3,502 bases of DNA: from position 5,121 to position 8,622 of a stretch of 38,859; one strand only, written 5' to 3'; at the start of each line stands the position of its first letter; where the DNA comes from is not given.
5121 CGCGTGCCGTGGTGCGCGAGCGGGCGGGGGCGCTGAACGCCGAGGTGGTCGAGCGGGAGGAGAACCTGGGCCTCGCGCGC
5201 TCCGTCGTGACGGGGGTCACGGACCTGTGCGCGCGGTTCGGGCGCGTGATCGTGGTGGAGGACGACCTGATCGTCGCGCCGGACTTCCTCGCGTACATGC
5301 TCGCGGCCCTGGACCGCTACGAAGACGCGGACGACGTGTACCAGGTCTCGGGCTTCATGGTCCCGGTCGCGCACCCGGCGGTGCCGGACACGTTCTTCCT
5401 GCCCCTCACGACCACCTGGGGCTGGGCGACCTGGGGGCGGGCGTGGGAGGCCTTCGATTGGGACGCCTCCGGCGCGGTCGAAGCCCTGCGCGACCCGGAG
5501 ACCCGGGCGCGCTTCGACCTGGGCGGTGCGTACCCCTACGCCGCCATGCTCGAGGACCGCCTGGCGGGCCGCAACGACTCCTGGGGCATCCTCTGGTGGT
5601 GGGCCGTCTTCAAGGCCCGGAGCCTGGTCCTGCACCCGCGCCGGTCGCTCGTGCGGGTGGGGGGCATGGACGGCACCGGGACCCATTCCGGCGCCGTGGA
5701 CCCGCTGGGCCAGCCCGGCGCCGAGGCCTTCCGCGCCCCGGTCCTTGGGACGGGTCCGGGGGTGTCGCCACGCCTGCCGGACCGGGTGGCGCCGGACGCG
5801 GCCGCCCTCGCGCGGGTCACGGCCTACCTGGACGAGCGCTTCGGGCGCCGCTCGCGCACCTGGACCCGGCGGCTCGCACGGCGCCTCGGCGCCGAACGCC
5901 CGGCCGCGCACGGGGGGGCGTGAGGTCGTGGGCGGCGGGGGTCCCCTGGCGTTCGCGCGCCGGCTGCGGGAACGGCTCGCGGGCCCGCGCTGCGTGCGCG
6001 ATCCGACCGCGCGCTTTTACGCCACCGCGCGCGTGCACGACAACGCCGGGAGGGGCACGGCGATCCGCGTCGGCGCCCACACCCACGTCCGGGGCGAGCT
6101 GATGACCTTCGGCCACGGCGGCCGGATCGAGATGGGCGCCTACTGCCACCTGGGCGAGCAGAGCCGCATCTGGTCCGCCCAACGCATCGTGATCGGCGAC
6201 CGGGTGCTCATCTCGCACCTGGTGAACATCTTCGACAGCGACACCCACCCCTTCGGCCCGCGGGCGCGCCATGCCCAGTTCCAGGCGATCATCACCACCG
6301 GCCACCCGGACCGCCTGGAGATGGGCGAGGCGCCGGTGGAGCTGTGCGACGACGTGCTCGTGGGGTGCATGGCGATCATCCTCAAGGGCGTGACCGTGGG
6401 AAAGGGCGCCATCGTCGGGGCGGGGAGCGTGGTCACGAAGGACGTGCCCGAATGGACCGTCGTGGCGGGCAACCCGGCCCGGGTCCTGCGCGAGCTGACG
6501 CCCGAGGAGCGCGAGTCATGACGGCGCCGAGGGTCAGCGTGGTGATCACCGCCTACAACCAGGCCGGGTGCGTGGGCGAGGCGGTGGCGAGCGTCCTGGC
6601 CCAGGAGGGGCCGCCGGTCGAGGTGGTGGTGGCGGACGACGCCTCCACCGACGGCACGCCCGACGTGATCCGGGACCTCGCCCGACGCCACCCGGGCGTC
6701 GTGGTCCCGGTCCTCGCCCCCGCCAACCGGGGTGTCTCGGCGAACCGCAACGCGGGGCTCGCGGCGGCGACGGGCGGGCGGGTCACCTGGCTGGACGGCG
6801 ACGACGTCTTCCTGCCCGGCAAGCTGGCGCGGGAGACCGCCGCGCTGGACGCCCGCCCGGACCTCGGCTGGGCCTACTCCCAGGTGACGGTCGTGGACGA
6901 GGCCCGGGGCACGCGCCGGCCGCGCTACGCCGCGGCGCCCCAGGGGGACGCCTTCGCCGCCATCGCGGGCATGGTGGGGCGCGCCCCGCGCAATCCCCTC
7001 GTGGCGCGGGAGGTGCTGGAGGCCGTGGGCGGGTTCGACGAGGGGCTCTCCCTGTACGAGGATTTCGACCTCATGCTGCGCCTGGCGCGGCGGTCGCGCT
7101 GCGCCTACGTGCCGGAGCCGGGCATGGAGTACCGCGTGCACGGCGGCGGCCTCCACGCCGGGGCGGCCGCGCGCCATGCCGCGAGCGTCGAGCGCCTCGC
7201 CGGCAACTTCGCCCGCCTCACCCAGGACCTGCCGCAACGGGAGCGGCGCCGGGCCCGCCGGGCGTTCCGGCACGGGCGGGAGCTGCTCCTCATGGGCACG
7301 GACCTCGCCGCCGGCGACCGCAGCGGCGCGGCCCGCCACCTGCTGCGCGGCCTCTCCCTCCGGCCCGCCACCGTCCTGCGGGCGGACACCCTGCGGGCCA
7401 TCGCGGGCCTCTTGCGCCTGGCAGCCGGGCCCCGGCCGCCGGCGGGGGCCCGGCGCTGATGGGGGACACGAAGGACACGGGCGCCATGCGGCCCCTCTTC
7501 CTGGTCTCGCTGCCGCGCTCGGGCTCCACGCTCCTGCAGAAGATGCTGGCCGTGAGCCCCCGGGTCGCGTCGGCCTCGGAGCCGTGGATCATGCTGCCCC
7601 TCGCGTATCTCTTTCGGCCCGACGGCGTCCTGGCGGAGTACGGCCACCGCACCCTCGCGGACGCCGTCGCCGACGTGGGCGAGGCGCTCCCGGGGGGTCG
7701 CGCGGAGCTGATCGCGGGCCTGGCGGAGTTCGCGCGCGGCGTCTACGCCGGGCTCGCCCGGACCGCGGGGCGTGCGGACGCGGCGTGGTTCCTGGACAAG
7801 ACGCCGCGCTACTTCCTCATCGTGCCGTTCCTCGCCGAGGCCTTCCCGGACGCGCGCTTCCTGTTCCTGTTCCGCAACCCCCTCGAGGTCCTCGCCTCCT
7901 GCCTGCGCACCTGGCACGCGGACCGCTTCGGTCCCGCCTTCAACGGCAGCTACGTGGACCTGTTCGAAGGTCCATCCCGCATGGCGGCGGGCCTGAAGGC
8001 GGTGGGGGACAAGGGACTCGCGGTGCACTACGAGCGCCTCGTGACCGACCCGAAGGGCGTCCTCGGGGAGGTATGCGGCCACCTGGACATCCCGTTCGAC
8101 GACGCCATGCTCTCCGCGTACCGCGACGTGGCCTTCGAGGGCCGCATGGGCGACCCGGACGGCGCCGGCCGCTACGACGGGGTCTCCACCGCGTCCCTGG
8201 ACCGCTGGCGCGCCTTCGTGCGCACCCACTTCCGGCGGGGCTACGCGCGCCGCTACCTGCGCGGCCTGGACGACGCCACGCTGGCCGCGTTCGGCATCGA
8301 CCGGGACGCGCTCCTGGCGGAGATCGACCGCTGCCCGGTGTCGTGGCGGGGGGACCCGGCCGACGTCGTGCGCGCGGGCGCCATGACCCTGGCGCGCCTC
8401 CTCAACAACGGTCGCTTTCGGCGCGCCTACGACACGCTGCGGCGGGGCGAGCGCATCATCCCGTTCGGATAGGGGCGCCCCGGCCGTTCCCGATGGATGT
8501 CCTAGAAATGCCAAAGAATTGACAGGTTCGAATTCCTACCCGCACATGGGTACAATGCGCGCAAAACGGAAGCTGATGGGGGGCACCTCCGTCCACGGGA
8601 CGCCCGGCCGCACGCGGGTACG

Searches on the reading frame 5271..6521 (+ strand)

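Call 14: search_protein_families(library=pfam, proteins=[window:5271-6521:+], max_evalue=0.0001)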
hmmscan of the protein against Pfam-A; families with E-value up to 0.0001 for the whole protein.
window:5271-6521:+ (416 aa): 2 families
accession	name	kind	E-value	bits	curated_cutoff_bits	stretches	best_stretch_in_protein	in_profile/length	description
PF00132.30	Hexapep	-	3.5e-07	30.1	27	1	356-390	2-36/36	Bacterial transferase hexapeptide (six repeats)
PF14602.12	Hexapep_2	-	4.7e-05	23.5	27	1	360-390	6-34/34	Hexapeptide repeat of succinyl-transferase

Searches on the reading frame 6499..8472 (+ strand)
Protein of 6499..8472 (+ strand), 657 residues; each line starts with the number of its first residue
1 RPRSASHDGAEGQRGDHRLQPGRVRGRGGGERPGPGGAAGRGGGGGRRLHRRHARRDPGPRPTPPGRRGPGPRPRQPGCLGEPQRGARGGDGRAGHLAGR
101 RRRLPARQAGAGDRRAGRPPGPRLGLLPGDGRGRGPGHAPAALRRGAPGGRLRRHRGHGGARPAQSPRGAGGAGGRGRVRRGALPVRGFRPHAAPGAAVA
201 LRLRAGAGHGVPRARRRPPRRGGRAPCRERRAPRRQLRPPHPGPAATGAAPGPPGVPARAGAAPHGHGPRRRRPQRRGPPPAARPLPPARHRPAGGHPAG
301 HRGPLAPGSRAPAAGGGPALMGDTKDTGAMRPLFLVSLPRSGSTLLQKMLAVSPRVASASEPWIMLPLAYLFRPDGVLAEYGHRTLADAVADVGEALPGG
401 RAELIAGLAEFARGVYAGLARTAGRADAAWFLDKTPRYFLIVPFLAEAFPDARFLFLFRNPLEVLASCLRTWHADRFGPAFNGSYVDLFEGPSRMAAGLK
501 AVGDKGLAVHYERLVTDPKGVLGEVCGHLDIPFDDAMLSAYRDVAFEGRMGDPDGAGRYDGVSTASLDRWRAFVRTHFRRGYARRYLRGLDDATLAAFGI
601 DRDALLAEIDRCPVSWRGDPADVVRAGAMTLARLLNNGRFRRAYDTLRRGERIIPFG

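Call 14: search_protein_families(library=pfam, proteins=[window:6499-8472:+], max_evalue=0.0001)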
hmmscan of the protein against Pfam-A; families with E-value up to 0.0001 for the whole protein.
window:6499-8472:+ (657 aa): 2 families
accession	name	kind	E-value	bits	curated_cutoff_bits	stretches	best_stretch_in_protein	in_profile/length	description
PF13469.12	Sulfotransfer_3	-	3.3e-31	109.7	27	1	332-535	1-216/216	Sulfotransferase family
PF00685.33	Sulfotransfer_1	-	7.3e-06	26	22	0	332-539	3-189/255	Sulfotransferase domain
